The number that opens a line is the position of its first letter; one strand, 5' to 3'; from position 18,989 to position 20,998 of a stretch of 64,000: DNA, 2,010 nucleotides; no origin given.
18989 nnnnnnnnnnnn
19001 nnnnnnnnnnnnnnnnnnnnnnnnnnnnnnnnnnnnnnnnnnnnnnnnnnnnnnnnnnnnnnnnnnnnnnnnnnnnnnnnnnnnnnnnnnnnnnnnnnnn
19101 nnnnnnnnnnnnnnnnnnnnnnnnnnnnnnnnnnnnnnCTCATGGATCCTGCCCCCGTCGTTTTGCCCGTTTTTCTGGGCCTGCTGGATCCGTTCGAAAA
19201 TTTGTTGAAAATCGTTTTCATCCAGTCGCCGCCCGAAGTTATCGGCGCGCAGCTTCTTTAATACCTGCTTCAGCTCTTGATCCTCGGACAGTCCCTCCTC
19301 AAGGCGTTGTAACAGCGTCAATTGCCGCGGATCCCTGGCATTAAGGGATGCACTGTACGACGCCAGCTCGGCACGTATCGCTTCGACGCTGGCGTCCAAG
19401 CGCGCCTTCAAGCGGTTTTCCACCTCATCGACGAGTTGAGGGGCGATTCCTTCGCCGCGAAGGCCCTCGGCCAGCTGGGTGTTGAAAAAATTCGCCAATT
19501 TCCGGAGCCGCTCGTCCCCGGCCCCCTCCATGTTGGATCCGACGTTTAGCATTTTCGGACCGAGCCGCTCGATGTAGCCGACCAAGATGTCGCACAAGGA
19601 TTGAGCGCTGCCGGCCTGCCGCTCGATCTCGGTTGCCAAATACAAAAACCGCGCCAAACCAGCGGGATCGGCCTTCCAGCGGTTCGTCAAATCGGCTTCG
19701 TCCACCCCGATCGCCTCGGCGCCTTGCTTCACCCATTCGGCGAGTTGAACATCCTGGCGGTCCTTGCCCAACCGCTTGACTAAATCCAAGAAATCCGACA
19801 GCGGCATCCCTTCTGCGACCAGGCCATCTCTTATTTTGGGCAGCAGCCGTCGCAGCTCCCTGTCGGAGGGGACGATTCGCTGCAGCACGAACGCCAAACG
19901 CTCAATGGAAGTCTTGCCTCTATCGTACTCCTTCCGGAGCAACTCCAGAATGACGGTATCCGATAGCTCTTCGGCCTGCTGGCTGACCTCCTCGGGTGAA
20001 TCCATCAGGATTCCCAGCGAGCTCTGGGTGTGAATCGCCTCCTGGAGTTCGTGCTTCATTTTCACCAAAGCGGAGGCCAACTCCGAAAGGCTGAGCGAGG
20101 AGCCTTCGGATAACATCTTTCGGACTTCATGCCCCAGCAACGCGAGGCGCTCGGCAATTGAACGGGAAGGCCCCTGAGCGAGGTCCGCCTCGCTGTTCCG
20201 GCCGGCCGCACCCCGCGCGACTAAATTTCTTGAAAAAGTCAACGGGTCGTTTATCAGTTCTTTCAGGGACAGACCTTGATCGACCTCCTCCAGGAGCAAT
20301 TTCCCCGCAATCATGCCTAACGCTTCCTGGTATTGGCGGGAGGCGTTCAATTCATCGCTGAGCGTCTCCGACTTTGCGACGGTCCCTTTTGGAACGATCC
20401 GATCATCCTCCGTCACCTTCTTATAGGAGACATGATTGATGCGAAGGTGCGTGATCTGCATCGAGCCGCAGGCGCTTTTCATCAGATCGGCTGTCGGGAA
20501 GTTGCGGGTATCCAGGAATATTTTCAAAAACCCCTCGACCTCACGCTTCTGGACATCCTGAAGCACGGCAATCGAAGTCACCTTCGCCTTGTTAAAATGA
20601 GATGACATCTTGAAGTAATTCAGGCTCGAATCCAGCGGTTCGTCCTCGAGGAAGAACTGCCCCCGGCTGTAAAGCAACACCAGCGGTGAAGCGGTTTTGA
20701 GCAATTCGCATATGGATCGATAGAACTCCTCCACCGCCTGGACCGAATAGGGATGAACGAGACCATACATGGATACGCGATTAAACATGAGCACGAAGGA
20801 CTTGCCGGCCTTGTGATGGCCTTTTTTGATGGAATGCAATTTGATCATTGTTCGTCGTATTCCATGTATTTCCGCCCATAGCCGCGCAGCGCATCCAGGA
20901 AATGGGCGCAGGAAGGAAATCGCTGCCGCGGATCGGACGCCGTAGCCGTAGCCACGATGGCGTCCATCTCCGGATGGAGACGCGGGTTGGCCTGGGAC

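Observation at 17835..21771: Three-gene operon: minimal Ser/Thr kinase, 727-aa GGDEF-like effector, double-FHA protein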

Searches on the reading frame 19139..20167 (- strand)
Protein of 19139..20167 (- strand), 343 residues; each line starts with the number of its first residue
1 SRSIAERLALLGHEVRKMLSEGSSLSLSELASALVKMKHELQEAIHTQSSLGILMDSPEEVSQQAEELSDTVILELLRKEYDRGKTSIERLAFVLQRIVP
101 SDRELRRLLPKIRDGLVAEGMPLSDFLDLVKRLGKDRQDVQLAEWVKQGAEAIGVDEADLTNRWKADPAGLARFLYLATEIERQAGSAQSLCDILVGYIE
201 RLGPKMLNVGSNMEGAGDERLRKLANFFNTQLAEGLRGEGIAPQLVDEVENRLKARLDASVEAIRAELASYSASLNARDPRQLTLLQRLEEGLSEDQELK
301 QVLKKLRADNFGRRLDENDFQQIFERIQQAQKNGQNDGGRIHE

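Call 67: search_solved_structures(query=A4, max_evalue=10, show_alignments=1)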
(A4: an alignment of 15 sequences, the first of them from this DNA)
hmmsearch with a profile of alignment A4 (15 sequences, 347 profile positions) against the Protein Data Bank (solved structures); distinct sequences matched with E-value up to 10: 4.
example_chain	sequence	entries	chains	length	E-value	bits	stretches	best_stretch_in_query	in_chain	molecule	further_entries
8cws_A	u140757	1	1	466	3.3e-07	32.8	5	215-333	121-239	F4132-2 Chain A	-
8cwy_A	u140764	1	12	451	4.2e-07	32.5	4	219-339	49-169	T32-15-1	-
5cwb_A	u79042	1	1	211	5.4e-07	32.1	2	214-273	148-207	Designed helical repeat protein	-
5zmd_A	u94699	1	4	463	1.7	10.7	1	221-337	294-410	Alpha-ketoglutarate-dependent dioxygenase FTO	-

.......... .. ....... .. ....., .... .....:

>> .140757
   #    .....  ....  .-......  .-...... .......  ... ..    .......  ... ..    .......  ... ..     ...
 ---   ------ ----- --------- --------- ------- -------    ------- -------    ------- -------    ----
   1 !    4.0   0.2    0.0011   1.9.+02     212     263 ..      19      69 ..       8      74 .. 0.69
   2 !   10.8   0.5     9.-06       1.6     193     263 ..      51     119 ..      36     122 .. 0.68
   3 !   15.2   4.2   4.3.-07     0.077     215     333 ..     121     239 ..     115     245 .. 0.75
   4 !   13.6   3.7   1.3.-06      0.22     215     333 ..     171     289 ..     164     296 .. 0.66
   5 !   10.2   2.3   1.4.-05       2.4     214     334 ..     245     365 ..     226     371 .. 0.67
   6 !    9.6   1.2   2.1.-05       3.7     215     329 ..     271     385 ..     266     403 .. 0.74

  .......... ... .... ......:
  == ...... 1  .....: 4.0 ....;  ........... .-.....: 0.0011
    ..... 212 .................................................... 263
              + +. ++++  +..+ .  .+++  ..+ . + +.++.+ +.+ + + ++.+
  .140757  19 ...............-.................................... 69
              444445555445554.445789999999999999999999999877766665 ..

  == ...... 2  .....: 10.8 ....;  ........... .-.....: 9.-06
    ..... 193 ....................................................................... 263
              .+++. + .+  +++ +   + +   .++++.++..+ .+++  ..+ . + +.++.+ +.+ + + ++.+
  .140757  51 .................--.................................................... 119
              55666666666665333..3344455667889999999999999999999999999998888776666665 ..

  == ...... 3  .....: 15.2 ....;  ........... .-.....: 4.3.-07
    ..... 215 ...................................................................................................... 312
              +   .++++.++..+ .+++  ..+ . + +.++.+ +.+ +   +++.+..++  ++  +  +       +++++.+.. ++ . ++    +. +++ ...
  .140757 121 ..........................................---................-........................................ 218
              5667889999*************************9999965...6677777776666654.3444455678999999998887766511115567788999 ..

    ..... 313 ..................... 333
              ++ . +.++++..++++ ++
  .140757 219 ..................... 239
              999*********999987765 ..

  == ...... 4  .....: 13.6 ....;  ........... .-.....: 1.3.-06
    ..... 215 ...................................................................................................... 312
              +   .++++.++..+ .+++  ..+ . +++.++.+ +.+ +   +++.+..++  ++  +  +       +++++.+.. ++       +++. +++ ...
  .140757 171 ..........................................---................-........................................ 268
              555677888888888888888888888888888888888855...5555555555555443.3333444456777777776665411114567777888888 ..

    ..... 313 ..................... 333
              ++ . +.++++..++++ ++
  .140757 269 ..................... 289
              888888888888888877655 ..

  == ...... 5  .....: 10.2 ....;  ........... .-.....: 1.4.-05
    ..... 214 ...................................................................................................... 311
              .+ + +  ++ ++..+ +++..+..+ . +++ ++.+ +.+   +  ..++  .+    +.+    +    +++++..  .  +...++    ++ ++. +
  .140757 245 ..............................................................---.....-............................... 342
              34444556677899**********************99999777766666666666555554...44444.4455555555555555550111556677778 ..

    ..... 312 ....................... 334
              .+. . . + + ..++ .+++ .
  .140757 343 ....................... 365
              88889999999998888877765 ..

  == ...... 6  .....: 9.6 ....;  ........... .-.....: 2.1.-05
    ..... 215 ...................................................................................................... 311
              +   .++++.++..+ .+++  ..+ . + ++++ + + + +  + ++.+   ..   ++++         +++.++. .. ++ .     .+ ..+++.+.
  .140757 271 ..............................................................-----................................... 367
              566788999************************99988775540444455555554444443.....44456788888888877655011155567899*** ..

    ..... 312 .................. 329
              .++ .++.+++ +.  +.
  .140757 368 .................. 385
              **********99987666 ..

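Call 68: search_protein_families(library=pfam, alignment_id=A4, max_evalue=1)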
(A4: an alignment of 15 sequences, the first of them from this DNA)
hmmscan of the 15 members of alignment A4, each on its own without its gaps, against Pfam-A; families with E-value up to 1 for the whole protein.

A. member 1, seq(343 aa): 2 families
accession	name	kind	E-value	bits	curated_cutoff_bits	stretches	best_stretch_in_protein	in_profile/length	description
PF13499.12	EF-hand_7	-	0.22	12.3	30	1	282-324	23-66/67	EF-hand domain pair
PF20824.2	Cmr2_hel_dom2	-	0.55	11.2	27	1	73-105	18-48/86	CRISPR RNA silencing complex Cmr2 subunit, second helical domain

B. families by the number of members that match (of 15 scanned): 46 families (the first 25 are shown)
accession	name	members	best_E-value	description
PF11829.13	DUF3349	4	0.09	Protein of unknown function (DUF3349)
PF05120.17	GvpG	2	0.067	Gas vesicle protein G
PF03902.18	Gal4_dimer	2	0.11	Gal4-like dimerisation domain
PF13401.12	AAA_22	1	0.00094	AAA domain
PF18121.7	TFA2_Winged_2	1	0.0026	TFA2 Winged helix domain 2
PF20285.3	CTD9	1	0.0041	C-terminal domain 9 of the ABC-three component (ABC-3C) systems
PF13111.11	pPIWI_RE_X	1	0.0047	pPIWI_RE module N-terminal domain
PF07201.16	HrpJ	1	0.0088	HrpJ-like domain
PF14567.11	SUKH_5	1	0.0095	SMI1-KNR4 cell-wall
PF19084.5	DUF5775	1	0.013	Family of unknown function (DUF5775)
PF19121.6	DUF5805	1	0.014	Family of unknown function (DUF5805)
PF19672.4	DUF6175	1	0.015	Family of unknown function (DUF6175)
PF12872.13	OST-HTH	1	0.015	OST-HTH/LOTUS domain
PF06545.17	AllG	1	0.043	Oxamate carbamoyltransferase subunit AllG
PF21982.2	RecX_HTH1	1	0.052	RecX, first three-helix domain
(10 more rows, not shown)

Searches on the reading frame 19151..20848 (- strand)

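Call 7: search_protein_families(library=pfam, proteins=[window:19151-20848:-], max_evalue=10)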
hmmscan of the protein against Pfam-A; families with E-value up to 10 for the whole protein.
seq(566 aa): 2 families
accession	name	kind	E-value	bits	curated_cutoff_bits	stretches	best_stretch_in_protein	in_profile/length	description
PF22220.1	QSOX_pErv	-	0.19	13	27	1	15-53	7-45/89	Quiescin sulphydryl oxidase pseudo-Erv domain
PF20824.2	Cmr2_hel_dom2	-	6.5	7.7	27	1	300-332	18-48/86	CRISPR RNA silencing complex Cmr2 subunit, second helical domain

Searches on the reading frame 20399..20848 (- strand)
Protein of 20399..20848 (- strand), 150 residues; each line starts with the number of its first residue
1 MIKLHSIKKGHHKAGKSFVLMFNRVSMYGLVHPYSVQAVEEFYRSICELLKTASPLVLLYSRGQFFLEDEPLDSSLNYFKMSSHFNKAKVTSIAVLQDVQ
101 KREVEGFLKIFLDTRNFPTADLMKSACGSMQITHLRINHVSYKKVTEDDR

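Call 35: search_solved_structures(query=A2, max_evalue=10, show_alignments=2)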
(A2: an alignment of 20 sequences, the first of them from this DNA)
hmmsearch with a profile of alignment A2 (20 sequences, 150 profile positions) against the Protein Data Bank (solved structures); distinct sequences matched with E-value up to 10: 2.
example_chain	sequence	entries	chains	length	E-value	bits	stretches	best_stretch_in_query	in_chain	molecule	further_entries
5j5u_A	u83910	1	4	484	0.33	14.1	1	78-133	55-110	RagB/SusD domain protein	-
2qby_A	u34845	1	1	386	0.35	14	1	30-102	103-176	Cell division control protein 6 homolog 1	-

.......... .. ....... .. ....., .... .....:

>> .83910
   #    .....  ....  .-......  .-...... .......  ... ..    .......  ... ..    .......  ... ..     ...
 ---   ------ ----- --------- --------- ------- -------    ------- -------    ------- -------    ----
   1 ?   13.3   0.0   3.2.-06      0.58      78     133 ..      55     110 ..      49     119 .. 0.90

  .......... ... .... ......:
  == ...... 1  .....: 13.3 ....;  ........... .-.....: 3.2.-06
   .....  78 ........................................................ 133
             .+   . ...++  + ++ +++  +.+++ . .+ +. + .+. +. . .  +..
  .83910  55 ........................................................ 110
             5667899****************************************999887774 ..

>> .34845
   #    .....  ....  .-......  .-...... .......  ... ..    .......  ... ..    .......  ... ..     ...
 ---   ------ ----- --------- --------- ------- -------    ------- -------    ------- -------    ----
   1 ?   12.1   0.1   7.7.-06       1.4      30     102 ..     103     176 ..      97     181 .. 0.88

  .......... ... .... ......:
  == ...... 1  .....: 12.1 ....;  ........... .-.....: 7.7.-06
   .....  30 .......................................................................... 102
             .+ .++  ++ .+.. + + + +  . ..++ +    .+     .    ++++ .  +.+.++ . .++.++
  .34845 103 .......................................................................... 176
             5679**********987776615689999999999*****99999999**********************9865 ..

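Call 39: predict_structure(alignment_id=A2)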
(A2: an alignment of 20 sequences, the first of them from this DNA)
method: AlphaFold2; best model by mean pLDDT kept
length: 150 residues; sequences in the alignment: 20
mean_pLDDT: 89.5   pTM: 0.83
mean pLDDT of the five models: 89.5, 89.2, 89.1, 88.7, 87.5
residues with pLDDT >= 90: 115; 70-90: 18; 50-70: 14; < 50: 3
segments of 3 or more residues with pLDDT < 50: none
pLDDT, mean of each block of 10 residues (from residue 1): 63 94 95 96 95 91 90 91 96 95 96 95 96 93 57
secondary structure, 60 per line:
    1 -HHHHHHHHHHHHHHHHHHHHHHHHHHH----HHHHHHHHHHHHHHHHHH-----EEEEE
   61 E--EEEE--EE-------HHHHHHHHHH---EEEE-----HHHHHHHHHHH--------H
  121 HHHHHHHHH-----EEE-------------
elements in order: H2-28 H33-50 E56-61 E64-67 H79-88 E92-95 H101-111 H120-129 E135-137

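Call 46: search_protein_families(library=pfam, alignment_id=A2, max_evalue=5)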
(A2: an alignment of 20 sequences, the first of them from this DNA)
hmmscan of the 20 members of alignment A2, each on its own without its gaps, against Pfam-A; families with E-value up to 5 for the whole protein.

A. member 1, seq(150 aa): 1 family
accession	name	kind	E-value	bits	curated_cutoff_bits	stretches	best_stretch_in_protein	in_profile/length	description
PF22220.1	QSOX_pErv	-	0.08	14.2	27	1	15-55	7-47/89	Quiescin sulphydryl oxidase pseudo-Erv domain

B. families by the number of members that match (of 20 scanned): 8 families
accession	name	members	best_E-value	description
PF22220.1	QSOX_pErv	5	0.074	Quiescin sulphydryl oxidase pseudo-Erv domain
PF08671.16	SinI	1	0.055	Anti-repressor SinI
PF02627.25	CMD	1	0.09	Carboxymuconolactone decarboxylase family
PF12816.13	TPR_Vps8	1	0.098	Vps8 central TPR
PF13642.11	DUF4144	1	0.11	protein structure with unknown function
PF09867.14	TagF_N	1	0.12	TagF N-terminal domain, Type VI secretion system-associated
PF15480.11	DUF4640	1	0.13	Domain of unknown function (DUF4640)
PF23713.2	WH_Egal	1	0.16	Egalitarian winged helix domain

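Call 72: find_homologous_proteins(query=A2, max_evalue=0.01)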
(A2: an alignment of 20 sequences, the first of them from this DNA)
Query A2 (20 sequences) (150 aa, profile of the alignment): 6 proteins with E <= 0.01 among 1627 candidates.
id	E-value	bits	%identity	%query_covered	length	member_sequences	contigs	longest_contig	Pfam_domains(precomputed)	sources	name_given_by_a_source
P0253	1.7e-75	270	67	100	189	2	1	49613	-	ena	-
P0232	2.9e-58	214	81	81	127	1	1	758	-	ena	-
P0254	4.2e-49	184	71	63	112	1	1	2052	-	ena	-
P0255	1.4e-37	147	44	69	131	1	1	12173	-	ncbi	-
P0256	9.5e-30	121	47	55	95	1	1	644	-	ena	-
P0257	1.4e-20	92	66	37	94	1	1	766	-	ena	-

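Call 87: fold_search(model_id=the predicted structure, library=pdb)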
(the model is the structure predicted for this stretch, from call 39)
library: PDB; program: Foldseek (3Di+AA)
matches with E <= 10: 125; with E <= 0.001: 0
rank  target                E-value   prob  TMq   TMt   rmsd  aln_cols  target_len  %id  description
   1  6a09_C                1.1e+00  0.05  0.21  0.19  16.2       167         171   11  Salmonella Typhi YfdX in the P222 space group (released 2019-02-06)
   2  6a02                  1.5e+00  0.05  0.23  0.21  15.9       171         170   12  Salmonella Typhi YfdX in the F222 space group at 1.4 A resolution (released 2019-02-06)
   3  3p01_B                1.7e+00  0.06  0.19  0.17  12.6       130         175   12  Crystal structure of two-component response regulator from Nostoc sp. PCC 7120 (released 2010-10-06)
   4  2xf1                  1.9e+00  0.08  0.18  0.22  12.0        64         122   14  Crystal structure of Plasmodium falciparum actin depolymerization factor 1 (released 2011-06-15)
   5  5xsj_L                2.0e+00  0.08  0.27  0.31  12.5       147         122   10  XylFII-LytSN complex (released 2017-08-02)
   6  6a09_A                2.2e+00  0.07  0.27  0.25  16.2       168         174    9  Salmonella Typhi YfdX in the P222 space group (released 2019-02-06)
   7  3cit_B                2.3e+00  0.03  0.15  0.15  13.1       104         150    9  Crystal structure of the GAF domain of a putative sensor histidine kinase from Pseudomonas syringae pv. tomato (released 2008-05-13)
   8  6a09_B                2.6e+00  0.03  0.19  0.18  15.9       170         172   14  Salmonella Typhi YfdX in the P222 space group (released 2019-02-06)
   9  3jab_B                2.7e+00  0.03  0.21  0.19  16.1       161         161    9  Domain organization and conformational plasticity of the G protein effector, PDE6 (released 2015-06-10)
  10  3ibj_B                2.9e+00  0.03  0.21  0.07  15.9       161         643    9  X-ray structure of PDE2A (released 2009-10-27)
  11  9jlb_C                2.9e+00  0.02  0.18  0.08  13.0       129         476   12  Cryo-EM structure of phyB-PIF6beta complex (released 2025-06-04)
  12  4euv                  3.1e+00  0.03  0.20  0.13  15.8       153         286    8  Crystal Structure of PelD 158-CT from Pseudomonas aeruginosa PAO1, in complex with c-di-GMP, form 1 (released 2012-07-25)
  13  8hlj_A                3.1e+00  0.02  0.17  0.08  19.1       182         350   13  Mutated human ADP-ribosyltransferase 2 (PARP2) catalytic domain bound to Olaparib (AZD2281) (released 2024-05-01)
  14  3kmi_B                3.3e+00  0.05  0.26  0.24  13.5       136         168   12  Crystal structure of putative membrane protein from Clostridium difficile 630 (released 2009-11-17)
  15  6uxt_A                3.5e+00  0.03  0.24  0.23  15.4       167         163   10  Crystal structure of unknown function protein yfdX from Shigella flexneri (released 2019-11-20)
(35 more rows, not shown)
